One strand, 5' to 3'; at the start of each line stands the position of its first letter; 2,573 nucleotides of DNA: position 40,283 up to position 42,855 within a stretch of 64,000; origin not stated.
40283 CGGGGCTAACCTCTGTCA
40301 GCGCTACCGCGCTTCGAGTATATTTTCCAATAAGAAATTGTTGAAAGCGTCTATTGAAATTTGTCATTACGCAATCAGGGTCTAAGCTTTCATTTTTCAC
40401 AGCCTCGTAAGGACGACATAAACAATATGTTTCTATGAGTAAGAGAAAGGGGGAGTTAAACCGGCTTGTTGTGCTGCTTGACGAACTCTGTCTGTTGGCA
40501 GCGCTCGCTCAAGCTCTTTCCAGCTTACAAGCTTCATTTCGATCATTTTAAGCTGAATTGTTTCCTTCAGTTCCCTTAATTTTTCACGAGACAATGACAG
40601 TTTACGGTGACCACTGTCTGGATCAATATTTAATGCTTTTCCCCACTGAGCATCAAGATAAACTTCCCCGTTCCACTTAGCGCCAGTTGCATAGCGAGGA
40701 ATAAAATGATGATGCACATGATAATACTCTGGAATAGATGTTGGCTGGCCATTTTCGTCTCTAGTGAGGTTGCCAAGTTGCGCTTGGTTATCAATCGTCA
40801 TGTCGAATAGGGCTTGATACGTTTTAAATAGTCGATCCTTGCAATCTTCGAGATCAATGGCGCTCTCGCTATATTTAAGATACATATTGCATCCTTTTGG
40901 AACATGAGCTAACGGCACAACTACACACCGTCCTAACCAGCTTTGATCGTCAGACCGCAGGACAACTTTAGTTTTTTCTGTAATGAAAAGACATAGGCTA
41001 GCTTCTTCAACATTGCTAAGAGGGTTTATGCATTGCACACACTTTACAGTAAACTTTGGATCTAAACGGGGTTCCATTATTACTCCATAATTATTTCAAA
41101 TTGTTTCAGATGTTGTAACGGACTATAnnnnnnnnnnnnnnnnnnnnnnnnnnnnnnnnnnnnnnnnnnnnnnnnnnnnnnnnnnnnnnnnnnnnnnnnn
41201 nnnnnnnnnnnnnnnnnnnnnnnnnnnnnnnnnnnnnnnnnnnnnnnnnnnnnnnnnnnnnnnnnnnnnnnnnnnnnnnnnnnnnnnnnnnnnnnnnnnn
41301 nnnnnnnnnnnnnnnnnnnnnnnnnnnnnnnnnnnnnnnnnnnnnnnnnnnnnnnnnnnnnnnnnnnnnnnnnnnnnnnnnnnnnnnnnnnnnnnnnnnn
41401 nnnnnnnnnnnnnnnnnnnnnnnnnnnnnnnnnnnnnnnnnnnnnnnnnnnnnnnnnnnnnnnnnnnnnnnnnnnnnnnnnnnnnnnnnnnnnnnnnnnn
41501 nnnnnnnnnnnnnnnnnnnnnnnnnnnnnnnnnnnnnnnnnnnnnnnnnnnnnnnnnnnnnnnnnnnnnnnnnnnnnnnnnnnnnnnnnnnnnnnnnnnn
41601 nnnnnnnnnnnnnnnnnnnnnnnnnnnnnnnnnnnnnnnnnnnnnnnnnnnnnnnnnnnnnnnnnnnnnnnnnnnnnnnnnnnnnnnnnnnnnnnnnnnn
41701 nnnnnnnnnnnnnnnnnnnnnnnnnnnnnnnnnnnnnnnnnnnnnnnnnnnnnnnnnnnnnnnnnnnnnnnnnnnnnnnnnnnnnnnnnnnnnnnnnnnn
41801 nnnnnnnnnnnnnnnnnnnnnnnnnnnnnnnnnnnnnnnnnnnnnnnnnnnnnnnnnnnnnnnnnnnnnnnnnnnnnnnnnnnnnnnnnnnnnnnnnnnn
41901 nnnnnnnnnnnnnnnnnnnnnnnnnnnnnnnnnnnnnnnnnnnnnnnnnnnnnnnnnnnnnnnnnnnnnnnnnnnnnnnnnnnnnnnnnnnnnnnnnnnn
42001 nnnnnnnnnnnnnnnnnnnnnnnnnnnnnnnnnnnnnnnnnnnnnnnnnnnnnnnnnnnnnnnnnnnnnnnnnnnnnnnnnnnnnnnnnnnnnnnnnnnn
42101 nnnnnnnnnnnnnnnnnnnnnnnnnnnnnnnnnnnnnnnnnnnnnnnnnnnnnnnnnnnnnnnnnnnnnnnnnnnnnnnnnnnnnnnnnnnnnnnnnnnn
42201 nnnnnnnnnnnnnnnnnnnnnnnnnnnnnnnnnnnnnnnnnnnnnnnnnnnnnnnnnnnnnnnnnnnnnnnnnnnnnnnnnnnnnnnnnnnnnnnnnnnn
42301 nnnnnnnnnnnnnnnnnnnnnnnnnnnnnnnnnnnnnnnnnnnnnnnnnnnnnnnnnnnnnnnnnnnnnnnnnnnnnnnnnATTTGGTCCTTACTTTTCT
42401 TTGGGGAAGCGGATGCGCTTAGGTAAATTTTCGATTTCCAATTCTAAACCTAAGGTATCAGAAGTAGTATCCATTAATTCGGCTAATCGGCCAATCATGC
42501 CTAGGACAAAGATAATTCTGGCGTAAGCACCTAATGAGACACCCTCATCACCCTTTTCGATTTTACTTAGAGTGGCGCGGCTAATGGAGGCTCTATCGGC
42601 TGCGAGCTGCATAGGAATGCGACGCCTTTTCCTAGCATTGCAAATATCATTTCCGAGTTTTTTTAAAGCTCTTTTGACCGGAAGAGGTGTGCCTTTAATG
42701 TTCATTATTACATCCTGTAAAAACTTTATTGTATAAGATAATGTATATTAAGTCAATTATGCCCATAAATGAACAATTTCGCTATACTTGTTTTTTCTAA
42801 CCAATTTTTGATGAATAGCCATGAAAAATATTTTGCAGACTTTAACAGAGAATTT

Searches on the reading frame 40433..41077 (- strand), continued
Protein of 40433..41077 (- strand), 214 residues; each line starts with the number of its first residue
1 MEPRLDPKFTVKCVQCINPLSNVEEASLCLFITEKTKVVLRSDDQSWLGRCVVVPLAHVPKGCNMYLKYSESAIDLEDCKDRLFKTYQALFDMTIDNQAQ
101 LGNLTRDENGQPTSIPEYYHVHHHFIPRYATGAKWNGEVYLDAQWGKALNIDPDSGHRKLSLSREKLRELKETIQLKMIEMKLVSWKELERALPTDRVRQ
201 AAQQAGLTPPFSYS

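Call 76: fold_search(model_id=the predicted structure, library=pdb)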
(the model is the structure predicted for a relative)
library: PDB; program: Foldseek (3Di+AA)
matches with E <= 10: 357; with E <= 0.001: 43
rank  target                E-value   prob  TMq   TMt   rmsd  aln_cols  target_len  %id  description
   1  3ano_B                1.4e-05  1.00  0.49  0.58   7.1       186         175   17  Crystal Structure of a Novel Diadenosine 5',5'''-P1,P4-Tetraphosphate Phosphorylase from Mycobacterium tuberculosis H3 (released 2011-05-18)
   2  2eo4                  1.6e-05  1.00  0.48  0.66   6.8       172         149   19  Crystal structure of hypothetical histidine triad nucleotide-binding protein ST2152 from Sulfolobus tokodaii strain7 (released 2007-10-02)
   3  2oik_C                6.4e-05  1.00  0.46  0.65   4.2       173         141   18  Crystal structure of a histidine triad (hit) protein (mfla_2506) from methylobacillus flagellatus kt at 1.65 A resolut (released 2007-01-30)
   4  3wo5_B                7.1e-05  1.00  0.50  0.59   6.8       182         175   15  Crystal structure of S147Q of Rv2613c from Mycobacterium tuberculosis (released 2014-12-24)
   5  2oik_A                7.1e-05  1.00  0.44  0.62   6.5       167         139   18  Crystal structure of a histidine triad (hit) protein (mfla_2506) from methylobacillus flagellatus kt at 1.65 A resolut (released 2007-01-30)
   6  3wo5_A                9.5e-05  1.00  0.47  0.61   9.0       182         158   15  Crystal structure of S147Q of Rv2613c from Mycobacterium tuberculosis (released 2014-12-24)
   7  6af2_B                1.0e-04  1.00  0.49  0.71   4.9       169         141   18  Crystal structure of N-terminus deletion mutant of Mycobacterium avium diadenosine 5',5'''-P1,P4-tetraphosphate phosph (released 2019-08-14)
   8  3ano_A                1.3e-04  1.00  0.46  0.60  11.3       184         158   14  Crystal Structure of a Novel Diadenosine 5',5'''-P1,P4-Tetraphosphate Phosphorylase from Mycobacterium tuberculosis H3 (released 2011-05-18)
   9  3i4s_A                1.5e-04  1.00  0.44  0.66   6.2       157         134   18  CRYSTAL STRUCTURE OF HISTIDINE TRIAD PROTEIN blr8122 FROM Bradyrhizobium japonicum (released 2009-07-14)
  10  1hxp_A                1.5e-04  1.00  0.43  0.29   5.6       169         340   17  NUCLEOTIDE TRANSFERASE (released 1996-11-08)
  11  6id0_U                1.6e-04  1.00  0.40  0.25   4.4       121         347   20  Cryo-EM structure of a human intron lariat spliceosome prior to Prp43 loaded (ILS1 complex) at 2.9 angstrom resolution (released 2019-03-13)
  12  5in3_A                1.7e-04  1.00  0.40  0.28   6.0       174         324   13  Crystal structure of glucose-1-phosphate bound nucleotidylated human galactose-1-phosphate uridylyltransferase (released 2016-03-30)
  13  3o0m_A                1.8e-04  1.00  0.47  0.68   5.1       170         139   14  Crystal structure of a ZN-bound histidine triad family protein from Mycobacterium smegmatis (released 2010-08-04)
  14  3i4s_B                1.8e-04  1.00  0.44  0.65   6.2       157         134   18  CRYSTAL STRUCTURE OF HISTIDINE TRIAD PROTEIN blr8122 FROM Bradyrhizobium japonicum (released 2009-07-14)
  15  1fit                  1.9e-04  1.00  0.43  0.69   5.4       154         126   18  FHIT (FRAGILE HISTIDINE TRIAD PROTEIN) (released 1997-11-19)
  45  3imi_A                1.0e-03  1.00  0.39  0.56  15.1       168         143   20  2.01 Angstrom resolution crystal structure of a HIT family protein from Bacillus anthracis str. 'Ames Ancestor' (released 2009-08-18)
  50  1y23_B                1.4e-03  1.00  0.39  0.56  17.1       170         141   19  Crystal structure of a member of HIT family of proteins from bacillus subtilis (released 2004-12-07)
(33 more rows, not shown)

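Call 83: fold_search(model_id=the predicted structure, library=viral)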
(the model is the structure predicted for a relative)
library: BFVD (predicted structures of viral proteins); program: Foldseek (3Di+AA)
matches with E <= 10: 245; with E <= 0.001: 2
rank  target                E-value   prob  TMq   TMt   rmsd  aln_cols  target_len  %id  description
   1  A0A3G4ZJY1            6.5e-08  1.00  0.54  0.23   9.0       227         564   19  HIT domain-containing protein [Terrestrivirus sp.]
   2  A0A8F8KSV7            1.9e-05  1.00  0.53  0.62   5.1       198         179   17  Uncharacterized protein [Clandestinovirus]
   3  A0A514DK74            3.4e-03  1.00  0.38  0.51   8.4       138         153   14  Histidine triad nucleotide binding protein [Streptomyces phage Evy]
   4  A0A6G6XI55            4.0e-03  0.95  0.33  0.42  22.6       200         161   16  (no name in the UniProt tables at hand)
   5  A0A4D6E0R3            6.0e-03  0.98  0.25  0.30   6.0        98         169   22  (no name in the UniProt tables at hand)
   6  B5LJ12                6.0e-03  0.97  0.38  0.44  21.6       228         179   14  HIT domain-containing protein [Mycobacterium phage Myrna]
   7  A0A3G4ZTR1            8.0e-03  1.00  0.35  0.61   7.7       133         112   10  Histidine triad (HIT) protein [Barrevirus sp.]
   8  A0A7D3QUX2            1.8e-02  0.98  0.33  0.25   6.4       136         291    9  Uncharacterized protein [Fadolivirus FV1/VV64]
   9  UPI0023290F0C         1.8e-02  0.95  0.32  0.37   7.9       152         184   15  (no name look-up for this kind of identifier)
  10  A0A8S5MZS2            5.7e-02  0.33  0.20  0.27   9.7       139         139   14  Uncharacterized protein [Siphoviridae sp. ct43U4]
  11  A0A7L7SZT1            1.1e-01  0.90  0.34  0.40   5.5       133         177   16  (no name in the UniProt tables at hand)
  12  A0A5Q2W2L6            1.1e-01  0.10  0.14  0.14  17.8       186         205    8  (no name in the UniProt tables at hand)
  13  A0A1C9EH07            1.5e-01  0.63  0.31  0.41   6.6       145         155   15  Histidine triad nucleotide binding protein [Mycobacterium phage Tonenili]
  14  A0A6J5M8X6            2.7e-01  0.23  0.24  0.32  13.6       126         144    9  Uncharacterized protein [uncultured Caudovirales phage]
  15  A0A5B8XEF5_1          4.8e-01  0.12  0.19  0.08  10.9       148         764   11  Putative replicase [Stamford virus]
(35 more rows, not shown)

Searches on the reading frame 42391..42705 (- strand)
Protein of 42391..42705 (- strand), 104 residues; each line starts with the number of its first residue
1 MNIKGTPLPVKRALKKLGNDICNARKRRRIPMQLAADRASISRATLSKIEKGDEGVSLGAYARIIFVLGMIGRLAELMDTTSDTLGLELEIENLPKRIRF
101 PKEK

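Call 3: search_protein_families(library=pfam, proteins=[window:42391-42705:-], max_evalue=0.01)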
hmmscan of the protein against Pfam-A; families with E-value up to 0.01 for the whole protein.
window:42391-42705:- (104 aa): 2 families
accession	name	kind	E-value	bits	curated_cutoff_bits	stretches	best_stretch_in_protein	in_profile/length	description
PF13560.12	HTH_31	-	2.2e-05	25.1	27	1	25-72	10-58/64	Helix-turn-helix domain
PF01381.28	HTH_3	-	0.00011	22.6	23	1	24-54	4-34/55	Helix-turn-helix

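Call 4: search_protein_families(library=ncbifam, proteins=[window:42391-42705:-], max_evalue=0.01)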
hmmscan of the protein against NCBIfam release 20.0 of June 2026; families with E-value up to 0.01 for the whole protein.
window:42391-42705:- (104 aa): 2 families
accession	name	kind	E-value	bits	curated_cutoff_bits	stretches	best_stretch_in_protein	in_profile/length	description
TIGR03070.1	couple_hipB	subfamily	8.8e-06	25.6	71.65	1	15-70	1-56/58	type II toxin-antitoxin system Y4mF family antitoxin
NF006015.0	PRK08154.1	subfamily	0.00017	20.9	204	1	12-81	26-93/314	anaerobic benzoate catabolism transcriptional regulator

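Call 75: search_protein_families(library=padloc, proteins=[window:42391-42705:-], max_evalue=0.01)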
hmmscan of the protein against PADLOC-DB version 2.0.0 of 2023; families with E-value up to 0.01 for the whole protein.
window:42391-42705:- (104 aa): 4 families
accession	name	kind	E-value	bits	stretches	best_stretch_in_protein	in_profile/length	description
PDLC02926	HTH_VI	-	0.00019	19.6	1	17-60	2-45/92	-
PDLC04775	PDC-M69A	-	0.00041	18.8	1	14-70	5-61/113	-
PDLC03946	RmrA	-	0.00082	16.2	1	22-68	8-54/357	-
PDLC03665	Control_protein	-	0.0021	16.3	1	18-80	10-71/77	control protein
